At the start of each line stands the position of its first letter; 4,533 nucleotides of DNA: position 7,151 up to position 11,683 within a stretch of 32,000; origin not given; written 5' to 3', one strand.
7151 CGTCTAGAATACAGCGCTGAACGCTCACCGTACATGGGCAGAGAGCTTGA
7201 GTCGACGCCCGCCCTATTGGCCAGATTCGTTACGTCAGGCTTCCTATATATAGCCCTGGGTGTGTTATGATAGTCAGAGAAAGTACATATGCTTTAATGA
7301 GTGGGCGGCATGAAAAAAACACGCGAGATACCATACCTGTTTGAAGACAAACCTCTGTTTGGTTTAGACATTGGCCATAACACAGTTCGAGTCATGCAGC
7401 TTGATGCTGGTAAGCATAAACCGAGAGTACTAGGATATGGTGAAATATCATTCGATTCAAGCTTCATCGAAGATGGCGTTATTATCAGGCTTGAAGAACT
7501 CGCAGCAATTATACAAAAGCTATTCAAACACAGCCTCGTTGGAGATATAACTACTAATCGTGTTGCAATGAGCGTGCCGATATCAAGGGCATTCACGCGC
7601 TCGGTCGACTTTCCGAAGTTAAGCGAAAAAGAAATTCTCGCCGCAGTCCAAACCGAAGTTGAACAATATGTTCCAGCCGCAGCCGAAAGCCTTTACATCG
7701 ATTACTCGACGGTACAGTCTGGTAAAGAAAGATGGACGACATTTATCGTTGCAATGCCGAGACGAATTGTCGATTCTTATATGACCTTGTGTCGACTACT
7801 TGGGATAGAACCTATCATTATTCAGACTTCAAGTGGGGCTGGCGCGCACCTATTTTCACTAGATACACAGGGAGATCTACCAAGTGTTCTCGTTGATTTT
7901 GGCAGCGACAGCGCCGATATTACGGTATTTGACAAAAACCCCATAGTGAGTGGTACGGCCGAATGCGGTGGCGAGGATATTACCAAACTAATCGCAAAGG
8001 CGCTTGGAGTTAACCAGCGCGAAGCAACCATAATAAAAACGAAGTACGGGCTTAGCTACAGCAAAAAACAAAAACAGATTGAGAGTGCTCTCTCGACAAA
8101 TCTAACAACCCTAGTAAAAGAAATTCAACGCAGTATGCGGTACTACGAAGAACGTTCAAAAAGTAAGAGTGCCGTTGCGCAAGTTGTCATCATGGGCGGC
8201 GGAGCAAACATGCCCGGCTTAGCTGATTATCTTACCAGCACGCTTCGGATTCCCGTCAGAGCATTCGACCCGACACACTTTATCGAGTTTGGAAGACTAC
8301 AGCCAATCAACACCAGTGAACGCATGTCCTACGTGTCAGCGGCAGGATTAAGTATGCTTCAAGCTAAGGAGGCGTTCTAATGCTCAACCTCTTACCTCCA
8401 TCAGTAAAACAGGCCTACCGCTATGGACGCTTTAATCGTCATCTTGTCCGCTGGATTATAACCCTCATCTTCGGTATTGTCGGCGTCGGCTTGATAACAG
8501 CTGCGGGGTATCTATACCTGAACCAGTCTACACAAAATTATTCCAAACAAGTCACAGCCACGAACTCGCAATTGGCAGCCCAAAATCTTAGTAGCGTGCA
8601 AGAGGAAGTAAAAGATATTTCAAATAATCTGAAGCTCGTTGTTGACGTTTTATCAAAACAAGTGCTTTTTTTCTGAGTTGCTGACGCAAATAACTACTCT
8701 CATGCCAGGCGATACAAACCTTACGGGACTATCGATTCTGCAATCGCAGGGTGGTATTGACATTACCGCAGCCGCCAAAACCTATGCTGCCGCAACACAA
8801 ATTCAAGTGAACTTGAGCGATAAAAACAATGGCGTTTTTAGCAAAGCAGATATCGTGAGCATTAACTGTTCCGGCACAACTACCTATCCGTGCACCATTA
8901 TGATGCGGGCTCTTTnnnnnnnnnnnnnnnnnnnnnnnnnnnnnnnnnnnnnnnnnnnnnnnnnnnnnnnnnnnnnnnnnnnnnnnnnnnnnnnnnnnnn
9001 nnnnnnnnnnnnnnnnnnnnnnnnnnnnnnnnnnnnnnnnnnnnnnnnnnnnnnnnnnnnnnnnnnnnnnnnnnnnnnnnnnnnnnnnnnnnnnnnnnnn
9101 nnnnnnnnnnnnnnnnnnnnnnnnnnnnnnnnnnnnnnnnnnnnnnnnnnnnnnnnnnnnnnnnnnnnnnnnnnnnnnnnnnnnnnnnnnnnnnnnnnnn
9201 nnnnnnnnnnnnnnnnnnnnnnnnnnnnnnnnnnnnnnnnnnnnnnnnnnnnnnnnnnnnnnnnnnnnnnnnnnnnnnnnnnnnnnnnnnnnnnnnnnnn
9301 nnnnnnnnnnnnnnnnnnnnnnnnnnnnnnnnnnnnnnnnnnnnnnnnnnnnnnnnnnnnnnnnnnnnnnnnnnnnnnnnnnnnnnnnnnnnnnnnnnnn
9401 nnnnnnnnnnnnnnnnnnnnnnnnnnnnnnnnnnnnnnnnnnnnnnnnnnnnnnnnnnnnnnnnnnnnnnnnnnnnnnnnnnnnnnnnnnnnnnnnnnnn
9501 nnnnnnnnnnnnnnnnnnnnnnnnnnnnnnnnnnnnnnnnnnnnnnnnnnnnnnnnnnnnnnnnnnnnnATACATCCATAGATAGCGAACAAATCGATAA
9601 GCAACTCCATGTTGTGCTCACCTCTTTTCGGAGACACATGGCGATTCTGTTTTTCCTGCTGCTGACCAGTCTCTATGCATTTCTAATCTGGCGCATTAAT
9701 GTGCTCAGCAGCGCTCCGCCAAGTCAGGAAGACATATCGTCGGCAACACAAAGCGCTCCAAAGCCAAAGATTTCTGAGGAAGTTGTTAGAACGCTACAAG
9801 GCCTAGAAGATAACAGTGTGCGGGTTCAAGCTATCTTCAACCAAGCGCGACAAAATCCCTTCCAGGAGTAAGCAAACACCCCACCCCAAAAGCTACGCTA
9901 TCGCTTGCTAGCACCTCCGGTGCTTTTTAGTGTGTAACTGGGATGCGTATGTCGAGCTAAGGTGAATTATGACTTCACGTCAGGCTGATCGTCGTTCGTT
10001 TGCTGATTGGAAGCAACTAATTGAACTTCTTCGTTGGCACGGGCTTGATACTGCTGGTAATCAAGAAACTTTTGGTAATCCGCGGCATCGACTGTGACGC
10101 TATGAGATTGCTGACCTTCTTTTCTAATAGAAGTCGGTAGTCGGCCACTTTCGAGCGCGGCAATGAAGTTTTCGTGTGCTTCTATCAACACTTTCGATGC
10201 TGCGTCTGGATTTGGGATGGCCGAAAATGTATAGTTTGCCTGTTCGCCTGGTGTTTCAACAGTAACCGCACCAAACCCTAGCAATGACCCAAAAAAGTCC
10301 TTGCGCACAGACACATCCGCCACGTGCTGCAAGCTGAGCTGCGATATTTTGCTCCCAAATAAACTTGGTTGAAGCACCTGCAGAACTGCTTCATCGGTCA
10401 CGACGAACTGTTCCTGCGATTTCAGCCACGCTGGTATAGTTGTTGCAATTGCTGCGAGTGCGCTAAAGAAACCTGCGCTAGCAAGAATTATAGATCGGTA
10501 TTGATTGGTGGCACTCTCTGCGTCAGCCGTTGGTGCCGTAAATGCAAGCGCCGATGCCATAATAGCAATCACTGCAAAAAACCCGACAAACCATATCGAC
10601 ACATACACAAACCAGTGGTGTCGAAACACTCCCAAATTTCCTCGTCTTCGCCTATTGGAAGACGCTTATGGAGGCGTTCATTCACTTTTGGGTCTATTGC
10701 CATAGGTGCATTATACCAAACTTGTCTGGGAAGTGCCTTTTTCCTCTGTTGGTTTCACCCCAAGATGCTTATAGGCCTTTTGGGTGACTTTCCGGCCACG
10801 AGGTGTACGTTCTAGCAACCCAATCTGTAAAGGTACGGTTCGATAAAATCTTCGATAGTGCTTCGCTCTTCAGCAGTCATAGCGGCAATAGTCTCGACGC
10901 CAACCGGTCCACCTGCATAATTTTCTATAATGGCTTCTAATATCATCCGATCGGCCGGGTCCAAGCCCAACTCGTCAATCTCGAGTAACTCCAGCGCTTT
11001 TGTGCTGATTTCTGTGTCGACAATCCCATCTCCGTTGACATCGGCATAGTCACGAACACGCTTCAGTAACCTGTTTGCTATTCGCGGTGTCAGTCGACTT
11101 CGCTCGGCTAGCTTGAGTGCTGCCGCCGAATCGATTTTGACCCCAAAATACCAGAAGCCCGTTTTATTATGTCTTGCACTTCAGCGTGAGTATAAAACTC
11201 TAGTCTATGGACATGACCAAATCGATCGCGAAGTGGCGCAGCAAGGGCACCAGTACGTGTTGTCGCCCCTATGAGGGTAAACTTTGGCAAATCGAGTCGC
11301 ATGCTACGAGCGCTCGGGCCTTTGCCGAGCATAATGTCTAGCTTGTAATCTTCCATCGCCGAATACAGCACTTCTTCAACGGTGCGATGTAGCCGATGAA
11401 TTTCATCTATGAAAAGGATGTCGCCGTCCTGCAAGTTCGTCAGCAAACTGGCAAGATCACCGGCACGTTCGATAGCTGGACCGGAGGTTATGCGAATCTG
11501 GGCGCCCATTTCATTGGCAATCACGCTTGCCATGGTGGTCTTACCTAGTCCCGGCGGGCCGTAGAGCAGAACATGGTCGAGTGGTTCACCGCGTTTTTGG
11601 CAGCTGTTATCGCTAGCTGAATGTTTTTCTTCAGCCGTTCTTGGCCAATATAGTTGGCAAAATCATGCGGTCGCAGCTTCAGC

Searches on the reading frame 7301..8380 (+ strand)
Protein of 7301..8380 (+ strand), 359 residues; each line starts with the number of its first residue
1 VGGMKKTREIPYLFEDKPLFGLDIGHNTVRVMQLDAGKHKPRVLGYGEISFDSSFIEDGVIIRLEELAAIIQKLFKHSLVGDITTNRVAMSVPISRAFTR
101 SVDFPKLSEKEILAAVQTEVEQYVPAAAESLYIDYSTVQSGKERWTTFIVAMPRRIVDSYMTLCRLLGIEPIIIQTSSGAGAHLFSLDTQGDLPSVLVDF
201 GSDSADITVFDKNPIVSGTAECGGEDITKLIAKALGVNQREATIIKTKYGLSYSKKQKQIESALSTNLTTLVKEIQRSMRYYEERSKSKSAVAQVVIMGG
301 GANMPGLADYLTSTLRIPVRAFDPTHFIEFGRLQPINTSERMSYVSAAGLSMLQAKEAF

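Call 27: search_protein_families(library=pfam, proteins=[window:7301-8380:+], max_evalue=0.001)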
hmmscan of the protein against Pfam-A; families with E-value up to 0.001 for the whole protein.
window:7301-8380:+ (359 aa): 6 families
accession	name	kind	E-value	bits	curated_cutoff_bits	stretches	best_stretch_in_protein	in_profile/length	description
PF11104.14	PilM_2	-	1e-33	117.2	27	1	21-352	1-337/340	Type IV pilus assembly protein PilM;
PF14450.12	FtsA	-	2e-14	54.5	31.8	1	196-348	1-126/127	Cell division protein FtsA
PF25216.1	Volactin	-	4.3e-08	33.4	35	1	213-315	187-291/321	Volactin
PF06723.19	MreB_Mbl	-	1.7e-06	27.6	27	0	256-322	238-304/327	MreB/Mbl protein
PF21522.3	MreB-like_C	-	0.00028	21.9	27.8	0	197-304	1-116/123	Archaeal actin homologue MreB-like, C-terminal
PF08841.16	DDR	-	0.00069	19.2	24.6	0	187-242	126-183/328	Diol dehydratase reactivase ATPase-like domain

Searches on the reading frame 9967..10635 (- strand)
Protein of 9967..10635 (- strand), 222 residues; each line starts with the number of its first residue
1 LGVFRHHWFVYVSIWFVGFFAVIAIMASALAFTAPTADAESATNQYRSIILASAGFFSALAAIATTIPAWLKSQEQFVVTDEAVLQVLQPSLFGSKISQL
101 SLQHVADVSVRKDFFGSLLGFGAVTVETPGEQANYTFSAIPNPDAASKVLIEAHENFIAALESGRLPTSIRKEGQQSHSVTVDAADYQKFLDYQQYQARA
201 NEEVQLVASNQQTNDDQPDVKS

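Call 27: search_protein_families(library=pfam, proteins=[window:9967-10635:-], max_evalue=0.001)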
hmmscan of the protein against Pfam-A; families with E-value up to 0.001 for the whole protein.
window:9967-10635:- (222 aa): 1 family
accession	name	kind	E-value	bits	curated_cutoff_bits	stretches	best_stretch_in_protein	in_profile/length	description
PF03703.20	bPH_2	-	0.00052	20.7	22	1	91-145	18-71/78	Bacterial PH domain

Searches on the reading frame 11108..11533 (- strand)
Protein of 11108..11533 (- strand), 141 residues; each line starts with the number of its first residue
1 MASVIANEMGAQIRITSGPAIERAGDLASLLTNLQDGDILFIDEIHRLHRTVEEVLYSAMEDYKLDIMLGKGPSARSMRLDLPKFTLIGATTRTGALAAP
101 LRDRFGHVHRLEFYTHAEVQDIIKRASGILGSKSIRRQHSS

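Call 28: search_protein_families(library=pfam, proteins=[window:11108-11533:-], max_evalue=0.001)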
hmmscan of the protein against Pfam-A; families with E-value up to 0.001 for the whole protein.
window:11108-11533:- (141 aa): 3 families
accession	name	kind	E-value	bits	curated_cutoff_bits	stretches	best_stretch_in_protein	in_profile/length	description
PF05496.18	RuvB_N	-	9.8e-55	185.1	27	1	1-111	49-159/159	Holliday junction DNA helicase RuvB P-loop domain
PF00004.35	AAA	-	2.8e-12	47.7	21.2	1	1-109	14-127/131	ATPase family associated with various cellular activities (AAA)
PF07728.20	AAA_5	-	3.4e-07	30.8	22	1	29-105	59-139/139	AAA domain (dynein-related subfamily)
